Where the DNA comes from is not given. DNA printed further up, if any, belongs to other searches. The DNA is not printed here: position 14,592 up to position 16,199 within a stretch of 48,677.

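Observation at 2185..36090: Intact-looking tRNA-Leu prophage carrying three F-box genes and four membrane/coiled-coil cargo genes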

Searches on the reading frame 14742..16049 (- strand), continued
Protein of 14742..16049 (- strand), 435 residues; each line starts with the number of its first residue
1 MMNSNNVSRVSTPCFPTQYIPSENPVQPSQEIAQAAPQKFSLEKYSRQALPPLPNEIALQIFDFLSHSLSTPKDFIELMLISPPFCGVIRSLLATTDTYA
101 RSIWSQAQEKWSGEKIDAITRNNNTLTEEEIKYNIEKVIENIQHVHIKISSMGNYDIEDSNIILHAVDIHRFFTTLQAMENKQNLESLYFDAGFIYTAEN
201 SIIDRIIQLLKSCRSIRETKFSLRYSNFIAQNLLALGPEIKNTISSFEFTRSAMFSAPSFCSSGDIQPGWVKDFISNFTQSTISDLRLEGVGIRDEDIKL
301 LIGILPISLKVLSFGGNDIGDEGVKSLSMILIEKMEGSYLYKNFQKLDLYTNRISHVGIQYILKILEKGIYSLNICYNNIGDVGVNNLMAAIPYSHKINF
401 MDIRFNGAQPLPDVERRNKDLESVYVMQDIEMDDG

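Call 66: find_encoding_contigs(protein=P0108, flank=10000, max_places=3)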
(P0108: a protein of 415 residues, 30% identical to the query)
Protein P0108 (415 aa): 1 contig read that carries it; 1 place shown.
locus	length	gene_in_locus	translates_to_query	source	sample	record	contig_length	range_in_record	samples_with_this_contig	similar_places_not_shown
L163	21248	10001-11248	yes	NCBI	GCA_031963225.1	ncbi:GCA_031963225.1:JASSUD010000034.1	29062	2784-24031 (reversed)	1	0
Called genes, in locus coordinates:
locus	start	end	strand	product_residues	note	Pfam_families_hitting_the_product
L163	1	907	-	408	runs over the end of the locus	-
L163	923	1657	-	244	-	-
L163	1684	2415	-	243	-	-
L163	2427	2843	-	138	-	-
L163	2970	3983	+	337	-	-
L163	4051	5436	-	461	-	-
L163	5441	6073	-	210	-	PF24175:SU10_adaptor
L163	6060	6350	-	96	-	PF04550:Phage_holin_3_2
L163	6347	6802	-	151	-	PF16778:Phage_tail_APC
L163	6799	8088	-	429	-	-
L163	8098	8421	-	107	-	-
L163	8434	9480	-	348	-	-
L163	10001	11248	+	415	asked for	-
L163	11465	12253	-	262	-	-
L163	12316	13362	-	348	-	-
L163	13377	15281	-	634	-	-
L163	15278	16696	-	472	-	-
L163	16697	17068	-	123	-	-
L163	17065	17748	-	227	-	PF20081:DUF6475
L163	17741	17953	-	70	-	-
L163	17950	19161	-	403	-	PF07120:DUF1376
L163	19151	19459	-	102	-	PF09339:HTH_IclR (weak)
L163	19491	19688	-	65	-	PF13560:HTH_31 (weak)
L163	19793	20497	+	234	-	PF07022:Phage_CI_repr (faint), PF13413:HTH_25 (weak), PF13443:HTH_26 (faint), PF13560:HTH_31 (weak), PF01381:HTH_3, PF12844:HTH_19 (weak), PF13560:HTH_31, PF01381:HTH_3, +2 more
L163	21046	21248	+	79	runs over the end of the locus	-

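Call 72: search_protein_families(library=pfam, proteins=[L162:652-1596:-, L163:2970-3983:+, P0034, P0108], max_evalue=10)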
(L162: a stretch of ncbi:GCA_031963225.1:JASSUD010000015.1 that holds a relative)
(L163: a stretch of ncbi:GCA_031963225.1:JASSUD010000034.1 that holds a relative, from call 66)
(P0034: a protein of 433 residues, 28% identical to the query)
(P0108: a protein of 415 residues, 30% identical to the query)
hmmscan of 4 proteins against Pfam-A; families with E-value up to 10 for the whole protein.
L162:652-1596:- (314 aa): 7 families
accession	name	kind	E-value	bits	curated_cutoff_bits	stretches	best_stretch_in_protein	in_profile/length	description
PF13637.12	Ank_4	-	4.9e-10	39.8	22.7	2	248-296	1-47/50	Ankyrin repeats (many copies)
PF12796.13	Ank_2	-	2.6e-08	34.8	27.3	1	245-298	30-79/90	Ankyrin repeats (3 copies)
PF00023.36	Ank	-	4.1e-07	30.4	21.1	2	245-272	3-30/33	Ankyrin repeat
PF13857.12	Ank_5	-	1.8e-06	28.6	27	1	245-286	16-56/56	Ankyrin repeats (many copies)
PF13606.12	Ank_3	-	2.3e-06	27.9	22.3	1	245-270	3-28/30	Ankyrin repeat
PF00646.38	F-box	-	3.6e-05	23.9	20.5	1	44-75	1-32/43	F-box domain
PF12937.12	F-box-like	-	0.00062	19.9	24.3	1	45-75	2-32/47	F-box-like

L163:2970-3983:+ (337 aa): 0 families

P0034 (433 aa): 8 families
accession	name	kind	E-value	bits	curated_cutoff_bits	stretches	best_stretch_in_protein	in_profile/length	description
PF13516.12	LRR_6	-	2.1e-16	59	23.4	4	327-347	3-23/24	Leucine Rich repeat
PF12799.13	LRR_4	-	6.6e-07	29.8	27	4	327-367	1-38/44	Leucine Rich repeats (2 copies)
PF00560.39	LRR_1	-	8e-07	28.4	20.6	1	303-315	2-14/23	Leucine Rich Repeat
PF00646.38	F-box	-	0.005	17.2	20.5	1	28-49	1-22/43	F-box domain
PF07723.19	LRR_2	-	0.036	15.2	20.9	1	328-345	1-19/26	Leucine Rich Repeat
PF12937.12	F-box-like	-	0.049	13.8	24.3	1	28-45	1-18/47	F-box-like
PF13855.12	LRR_8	-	0.2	11.9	27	1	328-389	2-59/61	Leucine rich repeat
PF05725.18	FNIP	-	0.27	11.8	21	1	324-362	9-43/44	FNIP Repeat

P0108 (415 aa): 5 families
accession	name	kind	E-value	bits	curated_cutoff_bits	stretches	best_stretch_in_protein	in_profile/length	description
PF13516.12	LRR_6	-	0.00039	20.7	23.4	2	313-329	4-20/24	Leucine Rich repeat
PF21120.3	MCM_WH_arc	-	0.023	15.2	26.1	1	311-341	22-53/63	Archaeal MCM, winged-helix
PF00560.39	LRR_1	-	0.025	15.1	20.6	0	313-331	1-19/23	Leucine Rich Repeat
PF22438.2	FlgA_HD-like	-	0.092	13.3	26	1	188-215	34-61/68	Flagellar protein FlgA, HotDog domain-like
PF23598.1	LRR_14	-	0.19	10.9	40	1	161-236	129-197/353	Leucine-rich repeat region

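Call 77: predict_structure(alignment_id=A2)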
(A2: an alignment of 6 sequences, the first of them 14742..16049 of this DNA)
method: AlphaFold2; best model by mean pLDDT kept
length: 435 residues; sequences in the alignment: 6
mean_pLDDT: 72.5   pTM: 0.70
mean pLDDT of the five models: 72.5, 72.0, 71.4, 70.2, 65.9
residues with pLDDT >= 90: 97; 70-90: 177; 50-70: 82; < 50: 79
segments of 3 or more residues with pLDDT < 50: 1-50, 153-165, 253-264, 432-435
pLDDT, mean of each block of 10 residues (from residue 1): 28 30 37 35 38 57 57 68 67 67 82 86 77 89 83 41 54 88 87 68 86 86 67 80 78 41 55 81 86 86 83 91 95 76 88 95 92 93 93 90 83 82 85 40
secondary structure, 60 per line:
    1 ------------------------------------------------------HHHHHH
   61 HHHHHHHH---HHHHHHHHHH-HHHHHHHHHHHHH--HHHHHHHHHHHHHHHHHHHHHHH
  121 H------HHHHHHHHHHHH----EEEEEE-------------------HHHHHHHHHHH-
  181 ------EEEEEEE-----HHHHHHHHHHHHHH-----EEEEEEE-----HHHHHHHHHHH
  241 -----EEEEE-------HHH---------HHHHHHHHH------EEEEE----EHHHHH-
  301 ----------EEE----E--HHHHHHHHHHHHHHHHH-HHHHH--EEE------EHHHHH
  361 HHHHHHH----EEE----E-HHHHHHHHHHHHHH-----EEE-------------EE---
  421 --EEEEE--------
elements in order: H55-68 H72-81 H83-95 H98-121 H128-139 E144-149 H169-179 E187-193 H199-212 E218-224 H230-240 E246-250 H270-278 E285-289 H295-299 E311-313 H321-337 H339-343 E346-348 H356-367 E372-374 H381-394 E400-402 E423-427
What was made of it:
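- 14742..16049 (-): c2: F-box-like N-terminus (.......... at residues 52-61) followed by an RNI-type LRR solenoid. AF2 pLDDT 72.5 (call 77).
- On F-box domain (Pfam PF00646 / PF12937): The AF2 model of c2 has helices 55-68, 72-81 and 83-95 ahead of the LRR, at pLDDT 57-68 (call 77).
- On RNI-like leucine-rich repeat (LRR_6 / LRR_1): The c2 model has alternating strand and helix over residues 128-430 (call 77).
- The AF2 model of c2 (pLDDT 72.5) has three helices after the LP motif, a linker helix and then an LRR solenoid (call 77).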

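Call 79: fold_search(model_id=the predicted structure, library=pdb)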
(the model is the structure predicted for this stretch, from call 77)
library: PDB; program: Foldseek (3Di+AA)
matches with E <= 10: 983; with E <= 0.001: 93
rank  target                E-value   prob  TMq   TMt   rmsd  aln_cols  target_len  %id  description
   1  9xrl_i                2.9e-08  1.00  0.32  0.23  10.5       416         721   13  Structure of mouse cytoplasmic lattice (CPL) repeating unit (released 2026-03-18)
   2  6w66_B                6.5e-08  1.00  0.43  0.49   7.9       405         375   14  The structure of the F64A, S172A mutant Keap1-BTB domain in complex with SKP1-FBXL17 (released 2020-08-19)
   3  2bex_B                7.6e-08  1.00  0.45  0.44   6.0       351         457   14  Crystal structure of Placental Ribonuclease Inhibitor in complex with Human Eosinophil Derived Neurotoxin at 2A resolu (released 2005-03-17)
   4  7wbu                  9.4e-08  1.00  0.39  0.21  14.0       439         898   11  Cryo-EM structure of bovine NLRP9 (released 2022-04-06)
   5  4peq_D                1.4e-07  1.00  0.47  0.45   5.0       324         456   16  Structure of bovine ribonuclease inhibitor complexed with bovine ribonuclease I (released 2014-06-25)
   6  12dl_MA               1.4e-07  1.00  0.46  0.23  10.1       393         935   13  Native structure of the cytoplasmic lattice (CPL) asymmetric unit from mouse MII eggs (released 2026-04-08)
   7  9sfp_F                1.6e-07  1.00  0.29  0.18  13.3       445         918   15  Native cytoplasmic lattices from mouse oocytes (released 2026-03-18)
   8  1a4y_A                1.7e-07  1.00  0.44  0.42   4.6       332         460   13  RIBONUCLEASE INHIBITOR-ANGIOGENIN COMPLEX (released 1998-10-14)
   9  4per_A                1.8e-07  1.00  0.44  0.42   4.4       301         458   17  Structure of Gallus gallus ribonuclease inhibitor complexed with Gallus gallus ribonuclease I (released 2014-06-25)
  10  9xrl_Q                1.9e-07  1.00  0.30  0.23  10.7       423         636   14  Structure of mouse cytoplasmic lattice (CPL) repeating unit (released 2026-03-18)
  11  8swf_A                2.6e-07  1.00  0.45  0.26  11.3       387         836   15  Cryo-EM structure of NLRP3 open octamer (released 2024-02-14)
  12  9l4j_A                3.2e-07  1.00  0.27  0.16  13.5       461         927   11  Structure of mouse SCMCcore complex contain ZBED3 (released 2025-10-01)
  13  9xrl_H                3.4e-07  1.00  0.31  0.21  10.8       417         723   13  Structure of mouse cytoplasmic lattice (CPL) repeating unit (released 2026-03-18)
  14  8ej4_A                4.2e-07  1.00  0.43  0.24  13.0       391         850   15  Cryo-EM structure of the active NLRP3 inflammasome disk (released 2022-12-14)
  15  6wcq_B                4.7e-07  1.00  0.42  0.49   8.9       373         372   12  Structure of a substrate-bound DQC ubiquitin ligase (released 2020-08-19)
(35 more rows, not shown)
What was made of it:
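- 14742..16049 (-): FBXL17 is the rank-2 Foldseek match (call 79).
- On F-box domain (Pfam PF00646 / PF12937): Foldseek ranks FBXL17 second at E 6.5e-8, but the LRR drives that score (call 79).
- Closest known: Eukaryotic FBXL-type F-box/LRR adaptors. Same: FBXL17 from its SKP1 complex is the rank-2 structural match (calls 77, 79).
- FBXL17 from its SKP1 complex is the rank-2 Foldseek match over 405 columns (call 79). FBXL17 is the rank-2 structural match over nearly its full length (call 79).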

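Call 85: find_encoding_contigs(protein=P0016, flank=10000, max_places=3)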
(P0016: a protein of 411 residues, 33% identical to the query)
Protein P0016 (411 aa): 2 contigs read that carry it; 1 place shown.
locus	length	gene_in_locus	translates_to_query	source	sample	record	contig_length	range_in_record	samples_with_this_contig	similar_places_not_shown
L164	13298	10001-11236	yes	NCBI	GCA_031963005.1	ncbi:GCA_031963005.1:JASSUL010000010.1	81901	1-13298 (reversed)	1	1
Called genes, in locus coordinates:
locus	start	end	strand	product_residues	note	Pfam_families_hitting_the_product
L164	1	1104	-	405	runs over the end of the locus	PF11062:DUF2863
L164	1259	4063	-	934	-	PF00330:Aconitase, PF00694:Aconitase_C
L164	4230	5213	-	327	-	PF00056:Ldh_1_N, PF02866:Ldh_1_C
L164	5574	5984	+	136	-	PF01127:Sdh_cyt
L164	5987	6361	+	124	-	PF01127:Sdh_cyt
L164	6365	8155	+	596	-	PF00890:FAD_binding_2, PF01266:DAO, PF02910:Succ_DH_flav_C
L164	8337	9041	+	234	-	PF13085:Fer2_3, PF13187:Fer4_9 (faint), PF13237:Fer4_10, PF12838:Fer4_7 (weak), PF13183:Fer4_8, PF13534:Fer4_17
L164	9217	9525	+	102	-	PF03937:Sdh5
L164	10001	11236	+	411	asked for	PF13516:LRR_6 (faint)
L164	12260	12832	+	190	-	PF07017:PagP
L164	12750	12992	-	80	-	-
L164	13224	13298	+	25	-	?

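Call 86: find_encoding_contigs(protein=P0094, flank=10000, max_places=3)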
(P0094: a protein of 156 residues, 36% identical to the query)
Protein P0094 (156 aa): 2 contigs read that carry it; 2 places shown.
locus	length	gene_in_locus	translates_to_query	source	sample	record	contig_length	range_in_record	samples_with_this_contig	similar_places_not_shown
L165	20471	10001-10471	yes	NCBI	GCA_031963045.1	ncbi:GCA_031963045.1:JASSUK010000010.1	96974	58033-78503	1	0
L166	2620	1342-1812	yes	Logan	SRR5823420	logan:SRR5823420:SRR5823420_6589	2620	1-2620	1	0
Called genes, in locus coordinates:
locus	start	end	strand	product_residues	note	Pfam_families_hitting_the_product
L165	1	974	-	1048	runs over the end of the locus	PF03538:VRP1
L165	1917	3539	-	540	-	PF10412:TrwB_AAD_bind, PF02534:T4SS-DNA_transf, PF12696:TraG-D_C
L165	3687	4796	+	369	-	-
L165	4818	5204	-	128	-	PF21983:NikA-like (weak)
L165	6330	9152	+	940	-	PF02985:HEAT (faint), PF10363:RTP1_C1 (faint), PF13513:HEAT_EZ (faint), PF13646:HEAT_2 (weak), PF28412:LSM11_N (faint), PF13646:HEAT_2 (weak)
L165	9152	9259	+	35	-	-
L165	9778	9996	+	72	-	-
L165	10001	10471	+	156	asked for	-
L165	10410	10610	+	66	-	-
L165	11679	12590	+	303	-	PF00959:Phage_lysozyme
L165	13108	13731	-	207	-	-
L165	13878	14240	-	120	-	-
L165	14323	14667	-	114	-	-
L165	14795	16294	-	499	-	-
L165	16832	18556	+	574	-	-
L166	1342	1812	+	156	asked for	-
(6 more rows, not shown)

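Call 95: search_protein_families(library=phrogs, proteins=[window:14742-16049:-], max_evalue=0.01)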
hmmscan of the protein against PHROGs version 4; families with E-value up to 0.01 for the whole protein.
window:14742-16049:- (435 aa): 1 family
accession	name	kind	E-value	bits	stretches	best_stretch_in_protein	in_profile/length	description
phrog_9437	-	unknown function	0.0043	18.6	0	109-191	9-82/98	-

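Call 96: search_protein_families(library=padloc, proteins=[window:14742-16049:-], max_evalue=0.01)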
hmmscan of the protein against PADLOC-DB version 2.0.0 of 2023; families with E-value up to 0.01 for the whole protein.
window:14742-16049:- (435 aa): 0 families

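Call 99: fold_search(model_id=the predicted structure, library=viral)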
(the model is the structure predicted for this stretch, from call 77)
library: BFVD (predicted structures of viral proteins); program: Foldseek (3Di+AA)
matches with E <= 10: 289; with E <= 0.001: 26
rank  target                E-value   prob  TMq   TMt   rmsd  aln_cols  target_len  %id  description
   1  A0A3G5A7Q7            4.4e-07  1.00  0.42  0.47   6.1       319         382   16  Leucine-rich repeat protein [Homavirus sp.]
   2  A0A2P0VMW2            4.8e-07  1.00  0.43  0.42   9.3       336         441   18  Leucine-rich repeat-containing protein [Tetraselmis virus 1]
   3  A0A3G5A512            7.4e-07  1.00  0.48  0.47   4.0       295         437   19  Leucine-rich repeat protein [Homavirus sp.]
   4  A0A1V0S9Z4            2.2e-06  1.00  0.34  0.32   6.2       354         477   15  Leucine-rich repeat protein [Catovirus CTV1]
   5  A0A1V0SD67            2.4e-06  1.00  0.45  0.51   6.2       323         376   17  Leucine-rich repeat protein [Indivirus ILV1]
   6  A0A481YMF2            3.9e-06  1.00  0.39  0.38   9.5       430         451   13  Leucine rich repeat protein [Pithovirus LCDPAC01]
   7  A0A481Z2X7            1.1e-05  1.00  0.32  0.36  10.0       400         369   14  Leucine-rich repeat protein [Pithovirus LCPAC102]
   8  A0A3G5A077            1.5e-05  1.00  0.46  0.36  22.9       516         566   14  Leucine-rich repeat protein [Edafosvirus sp.]
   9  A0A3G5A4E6            1.7e-05  1.00  0.41  0.57   5.9       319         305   13  Leucine-rich repeat protein [Homavirus sp.]
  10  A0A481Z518            3.0e-05  1.00  0.31  0.29  11.9       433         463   13  Leucine-rich repeat protein [Pithovirus LCPAC101]
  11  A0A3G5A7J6            6.7e-05  1.00  0.32  0.47   6.3       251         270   13  Leucine-rich repeat protein [Hyperionvirus sp.]
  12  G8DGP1                1.1e-04  1.00  0.30  0.37  23.3       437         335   15  (no name in the UniProt tables at hand)
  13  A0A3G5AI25            1.3e-04  1.00  0.42  0.38   9.6       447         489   12  Uncharacterized protein [Sylvanvirus sp.]
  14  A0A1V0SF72            1.6e-04  1.00  0.47  0.30   5.5       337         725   13  Aldo/keto reductase [Hokovirus HKV1]
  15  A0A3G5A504            2.1e-04  1.00  0.37  0.52   6.9       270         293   17  Leucine-rich repeat protein [Homavirus sp.]
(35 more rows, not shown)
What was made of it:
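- BFVD matches are giant eukaryotic viruses, apart from one weak phage tail-protein hit at rank 49 (call 99).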
